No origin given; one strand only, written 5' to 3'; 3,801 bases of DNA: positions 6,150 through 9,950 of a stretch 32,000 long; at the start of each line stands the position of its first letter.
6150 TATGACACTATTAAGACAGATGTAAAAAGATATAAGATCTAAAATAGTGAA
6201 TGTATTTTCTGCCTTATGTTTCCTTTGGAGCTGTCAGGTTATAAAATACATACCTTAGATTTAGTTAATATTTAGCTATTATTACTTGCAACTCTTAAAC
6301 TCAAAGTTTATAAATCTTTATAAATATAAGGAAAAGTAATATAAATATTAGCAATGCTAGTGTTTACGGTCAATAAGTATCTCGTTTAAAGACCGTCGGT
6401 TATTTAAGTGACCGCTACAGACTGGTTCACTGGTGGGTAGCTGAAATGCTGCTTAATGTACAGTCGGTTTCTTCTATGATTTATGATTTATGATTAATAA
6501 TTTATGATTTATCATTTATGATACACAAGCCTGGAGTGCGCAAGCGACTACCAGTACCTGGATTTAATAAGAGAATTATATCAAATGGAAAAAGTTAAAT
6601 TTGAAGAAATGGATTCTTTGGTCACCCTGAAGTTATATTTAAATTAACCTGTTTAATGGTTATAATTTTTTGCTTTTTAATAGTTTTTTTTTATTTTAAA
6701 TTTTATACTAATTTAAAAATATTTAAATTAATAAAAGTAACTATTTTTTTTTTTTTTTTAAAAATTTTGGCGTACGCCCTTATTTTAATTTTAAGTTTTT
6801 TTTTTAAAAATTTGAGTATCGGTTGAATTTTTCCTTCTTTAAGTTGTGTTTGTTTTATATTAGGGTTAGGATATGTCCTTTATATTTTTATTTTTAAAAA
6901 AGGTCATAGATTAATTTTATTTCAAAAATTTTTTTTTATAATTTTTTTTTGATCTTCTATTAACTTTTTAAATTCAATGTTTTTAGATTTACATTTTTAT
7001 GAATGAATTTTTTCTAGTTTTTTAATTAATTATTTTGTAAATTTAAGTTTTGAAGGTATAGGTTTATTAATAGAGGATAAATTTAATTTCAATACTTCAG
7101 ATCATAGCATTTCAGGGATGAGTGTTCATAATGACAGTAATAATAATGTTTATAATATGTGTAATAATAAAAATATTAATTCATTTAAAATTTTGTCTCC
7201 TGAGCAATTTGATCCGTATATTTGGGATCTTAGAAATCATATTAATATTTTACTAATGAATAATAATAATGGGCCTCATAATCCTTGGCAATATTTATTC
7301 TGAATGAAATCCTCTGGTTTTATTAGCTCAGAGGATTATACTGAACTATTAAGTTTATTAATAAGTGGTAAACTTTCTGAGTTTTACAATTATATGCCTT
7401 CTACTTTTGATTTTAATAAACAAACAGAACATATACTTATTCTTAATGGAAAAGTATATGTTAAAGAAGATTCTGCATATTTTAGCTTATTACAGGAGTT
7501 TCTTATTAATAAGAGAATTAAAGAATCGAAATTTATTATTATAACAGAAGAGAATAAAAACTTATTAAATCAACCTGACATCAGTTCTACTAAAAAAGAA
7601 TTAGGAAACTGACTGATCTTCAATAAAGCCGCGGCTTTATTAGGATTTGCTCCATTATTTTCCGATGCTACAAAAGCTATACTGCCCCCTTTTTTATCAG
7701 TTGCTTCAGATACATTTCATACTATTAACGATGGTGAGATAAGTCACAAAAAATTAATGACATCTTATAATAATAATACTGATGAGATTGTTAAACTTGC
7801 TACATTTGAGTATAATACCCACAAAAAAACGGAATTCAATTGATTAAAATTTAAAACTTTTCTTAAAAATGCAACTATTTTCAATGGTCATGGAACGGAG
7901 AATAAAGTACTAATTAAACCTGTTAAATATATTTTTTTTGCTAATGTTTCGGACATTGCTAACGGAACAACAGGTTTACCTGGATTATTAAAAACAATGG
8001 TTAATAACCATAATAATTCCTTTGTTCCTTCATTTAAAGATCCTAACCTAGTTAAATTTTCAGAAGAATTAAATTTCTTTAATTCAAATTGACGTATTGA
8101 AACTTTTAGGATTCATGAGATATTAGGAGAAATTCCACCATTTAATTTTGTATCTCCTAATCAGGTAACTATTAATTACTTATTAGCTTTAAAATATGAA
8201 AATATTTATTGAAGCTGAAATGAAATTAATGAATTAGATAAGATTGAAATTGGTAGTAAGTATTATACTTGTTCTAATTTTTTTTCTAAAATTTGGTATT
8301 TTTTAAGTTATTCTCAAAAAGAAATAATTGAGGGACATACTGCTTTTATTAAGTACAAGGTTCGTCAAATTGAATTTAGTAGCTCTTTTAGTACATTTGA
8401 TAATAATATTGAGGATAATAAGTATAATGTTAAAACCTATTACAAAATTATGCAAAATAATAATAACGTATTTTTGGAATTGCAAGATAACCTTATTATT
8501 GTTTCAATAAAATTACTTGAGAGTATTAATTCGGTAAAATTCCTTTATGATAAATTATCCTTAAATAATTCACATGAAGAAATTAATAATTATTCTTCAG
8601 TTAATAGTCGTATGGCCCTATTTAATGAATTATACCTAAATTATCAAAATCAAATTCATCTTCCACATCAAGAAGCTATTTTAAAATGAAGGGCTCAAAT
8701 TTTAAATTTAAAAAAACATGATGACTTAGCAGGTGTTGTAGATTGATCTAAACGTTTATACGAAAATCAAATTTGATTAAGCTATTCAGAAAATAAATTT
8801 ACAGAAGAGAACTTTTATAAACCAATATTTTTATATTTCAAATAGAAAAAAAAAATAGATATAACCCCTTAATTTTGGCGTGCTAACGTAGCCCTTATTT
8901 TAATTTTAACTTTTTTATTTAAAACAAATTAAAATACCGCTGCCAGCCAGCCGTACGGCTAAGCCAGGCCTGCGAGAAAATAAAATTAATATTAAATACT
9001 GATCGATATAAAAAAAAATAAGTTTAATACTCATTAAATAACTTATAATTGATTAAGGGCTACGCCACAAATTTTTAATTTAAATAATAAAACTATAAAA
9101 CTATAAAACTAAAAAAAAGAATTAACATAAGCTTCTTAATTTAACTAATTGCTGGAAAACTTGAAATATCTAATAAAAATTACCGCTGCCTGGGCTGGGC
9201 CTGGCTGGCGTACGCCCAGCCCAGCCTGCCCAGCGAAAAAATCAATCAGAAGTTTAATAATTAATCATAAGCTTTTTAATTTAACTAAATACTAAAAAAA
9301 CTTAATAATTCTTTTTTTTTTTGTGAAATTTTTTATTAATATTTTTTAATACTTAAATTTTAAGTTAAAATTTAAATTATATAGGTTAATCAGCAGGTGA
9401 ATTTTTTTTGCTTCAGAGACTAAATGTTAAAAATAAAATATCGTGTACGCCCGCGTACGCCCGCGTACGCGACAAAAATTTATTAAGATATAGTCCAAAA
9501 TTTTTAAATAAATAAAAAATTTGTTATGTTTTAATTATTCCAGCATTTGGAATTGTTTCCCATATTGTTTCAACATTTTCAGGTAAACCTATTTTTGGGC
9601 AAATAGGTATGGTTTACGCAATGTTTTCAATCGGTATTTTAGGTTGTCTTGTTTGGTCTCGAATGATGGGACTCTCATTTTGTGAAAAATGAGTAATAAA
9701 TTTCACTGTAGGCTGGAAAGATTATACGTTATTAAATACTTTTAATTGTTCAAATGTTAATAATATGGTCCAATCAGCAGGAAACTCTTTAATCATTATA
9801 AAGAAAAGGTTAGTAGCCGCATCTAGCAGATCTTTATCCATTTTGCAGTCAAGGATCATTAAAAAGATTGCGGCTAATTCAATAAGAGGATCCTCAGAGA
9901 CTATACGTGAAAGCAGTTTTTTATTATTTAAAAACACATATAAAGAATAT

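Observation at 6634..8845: ~737-codon group I intron ORF with no recognisable endonuclease, maturase or polymerase signature, fused to a 22-nt cox1 micro-exon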

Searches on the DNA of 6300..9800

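Call 15: search_rna_families(source=window, start=6300, end=9800, threshold=evalue, max_evalue=10, show_alignments=2)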
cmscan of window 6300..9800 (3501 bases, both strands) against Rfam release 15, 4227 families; matches with E-value up to 10: 4.
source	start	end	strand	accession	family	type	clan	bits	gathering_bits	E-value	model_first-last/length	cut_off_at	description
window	8454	8509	+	RF04344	Plastid-psbA-3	Cis-reg;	CL00153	23.5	48.4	0.42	1-57/57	no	Plastid-psbA-3 3UTR RNA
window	7797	7874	+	RF00208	snoR72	Gene; snRNA; snoRNA; CD-box;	-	23.5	43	3.7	1-87/87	no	Small nucleolar RNA R72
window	8223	8281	+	RF02425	SpF01_sRNA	Gene; sRNA;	-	23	55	5.8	1-80/80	no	Streptococcus sRNA SpF01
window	6300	6339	+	RF02422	Bp1_738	Gene; sRNA;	-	14.5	45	9.2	169-208/208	5'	Burkholderia sRNA Bp1_Cand738_SIPHT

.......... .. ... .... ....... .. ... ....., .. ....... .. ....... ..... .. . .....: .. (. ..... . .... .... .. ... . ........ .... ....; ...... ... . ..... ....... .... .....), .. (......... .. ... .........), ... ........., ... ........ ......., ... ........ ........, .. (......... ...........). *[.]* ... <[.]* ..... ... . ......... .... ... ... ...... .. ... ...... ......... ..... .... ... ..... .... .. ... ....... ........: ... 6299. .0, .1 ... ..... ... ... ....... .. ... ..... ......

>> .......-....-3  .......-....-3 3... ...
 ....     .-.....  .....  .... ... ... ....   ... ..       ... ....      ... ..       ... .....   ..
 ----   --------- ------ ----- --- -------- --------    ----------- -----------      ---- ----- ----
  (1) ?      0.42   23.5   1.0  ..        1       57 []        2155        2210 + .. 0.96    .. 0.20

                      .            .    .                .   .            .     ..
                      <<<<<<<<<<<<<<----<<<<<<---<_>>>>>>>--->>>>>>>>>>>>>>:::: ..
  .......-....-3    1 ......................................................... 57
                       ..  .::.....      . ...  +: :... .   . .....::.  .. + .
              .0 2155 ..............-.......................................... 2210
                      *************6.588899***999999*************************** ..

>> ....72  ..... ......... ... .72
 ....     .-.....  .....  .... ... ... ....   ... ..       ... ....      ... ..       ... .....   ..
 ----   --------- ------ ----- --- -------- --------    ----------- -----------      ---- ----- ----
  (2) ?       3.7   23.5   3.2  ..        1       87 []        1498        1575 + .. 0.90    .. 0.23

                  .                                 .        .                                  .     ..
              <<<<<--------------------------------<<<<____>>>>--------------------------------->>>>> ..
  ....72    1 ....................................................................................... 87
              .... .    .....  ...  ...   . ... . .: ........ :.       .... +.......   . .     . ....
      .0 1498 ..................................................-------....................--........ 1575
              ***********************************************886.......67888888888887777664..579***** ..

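Call 33: search_rna_families(source=window, start=9050, end=9560, threshold=evalue, max_evalue=10, show_alignments=2)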
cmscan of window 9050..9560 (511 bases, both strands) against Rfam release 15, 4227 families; matches with E-value up to 10: 12.
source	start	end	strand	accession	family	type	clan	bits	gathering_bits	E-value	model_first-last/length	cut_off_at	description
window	9452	9529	-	RF01802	HSUR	Gene; snRNA;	-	23.3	50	2.4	1-123/123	no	Herpesvirus saimiri U RNA1/RNA2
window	9425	9538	+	RF01606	plasmodium_snoR31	Gene; snRNA; snoRNA; HACA-box;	-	19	60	5.9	1-145/145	no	small nucleolar RNA snoR31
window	9160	9338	-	RF02577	tsr24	Gene; sRNA;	-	18.6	50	0.056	1-238/238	no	S. aureus tsr24 small RNA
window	9269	9290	-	RF01113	BMV3_UPD-PK3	Cis-reg;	-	18.1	36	5.6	1-23/23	no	Pseudoknot of upstream pseudoknot domain (UPD) of the 3'UTR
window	9346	9515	+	RF00028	Intron_gpI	Intron;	-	16.8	50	0.07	1-253/253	no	Group I catalytic intron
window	9185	9228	-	RF03617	MIR8757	Gene; miRNA;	-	16.3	83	1.6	1-72/72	no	MIR8757 microRNA precursor family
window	9189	9223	-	RF01093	RF_site5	Cis-reg; frameshift_element;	-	15.3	35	5.1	14-46/60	no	Ma3 gene ribosomal frameshift signal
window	9222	9273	-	RF00271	SNORD60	Gene; snRNA; snoRNA; CD-box;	CL00066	14.7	42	9.1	1-83/83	no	Small nucleolar RNA SNORD60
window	9194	9225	-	RF01340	CRISPR-DR29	Gene; CRISPR;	-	14.4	39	5.1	1-37/37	no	CRISPR RNA direct repeat element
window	9089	9264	+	RF02546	LSU_trypano_mito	Gene; rRNA;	CL00112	12.6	60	2.6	163-561/561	no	Trypanosomatid mitochondrial large subunit ribosomal RNA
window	9053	9067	-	RF02448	SpR20_sRNA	Gene; sRNA;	-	12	45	10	1-45/45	no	Streptococcus sRNA SpR20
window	9368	9469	-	RF01815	rpsB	Gene; sRNA;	-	11.6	40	8.7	1-132/132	no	rpsB sRNA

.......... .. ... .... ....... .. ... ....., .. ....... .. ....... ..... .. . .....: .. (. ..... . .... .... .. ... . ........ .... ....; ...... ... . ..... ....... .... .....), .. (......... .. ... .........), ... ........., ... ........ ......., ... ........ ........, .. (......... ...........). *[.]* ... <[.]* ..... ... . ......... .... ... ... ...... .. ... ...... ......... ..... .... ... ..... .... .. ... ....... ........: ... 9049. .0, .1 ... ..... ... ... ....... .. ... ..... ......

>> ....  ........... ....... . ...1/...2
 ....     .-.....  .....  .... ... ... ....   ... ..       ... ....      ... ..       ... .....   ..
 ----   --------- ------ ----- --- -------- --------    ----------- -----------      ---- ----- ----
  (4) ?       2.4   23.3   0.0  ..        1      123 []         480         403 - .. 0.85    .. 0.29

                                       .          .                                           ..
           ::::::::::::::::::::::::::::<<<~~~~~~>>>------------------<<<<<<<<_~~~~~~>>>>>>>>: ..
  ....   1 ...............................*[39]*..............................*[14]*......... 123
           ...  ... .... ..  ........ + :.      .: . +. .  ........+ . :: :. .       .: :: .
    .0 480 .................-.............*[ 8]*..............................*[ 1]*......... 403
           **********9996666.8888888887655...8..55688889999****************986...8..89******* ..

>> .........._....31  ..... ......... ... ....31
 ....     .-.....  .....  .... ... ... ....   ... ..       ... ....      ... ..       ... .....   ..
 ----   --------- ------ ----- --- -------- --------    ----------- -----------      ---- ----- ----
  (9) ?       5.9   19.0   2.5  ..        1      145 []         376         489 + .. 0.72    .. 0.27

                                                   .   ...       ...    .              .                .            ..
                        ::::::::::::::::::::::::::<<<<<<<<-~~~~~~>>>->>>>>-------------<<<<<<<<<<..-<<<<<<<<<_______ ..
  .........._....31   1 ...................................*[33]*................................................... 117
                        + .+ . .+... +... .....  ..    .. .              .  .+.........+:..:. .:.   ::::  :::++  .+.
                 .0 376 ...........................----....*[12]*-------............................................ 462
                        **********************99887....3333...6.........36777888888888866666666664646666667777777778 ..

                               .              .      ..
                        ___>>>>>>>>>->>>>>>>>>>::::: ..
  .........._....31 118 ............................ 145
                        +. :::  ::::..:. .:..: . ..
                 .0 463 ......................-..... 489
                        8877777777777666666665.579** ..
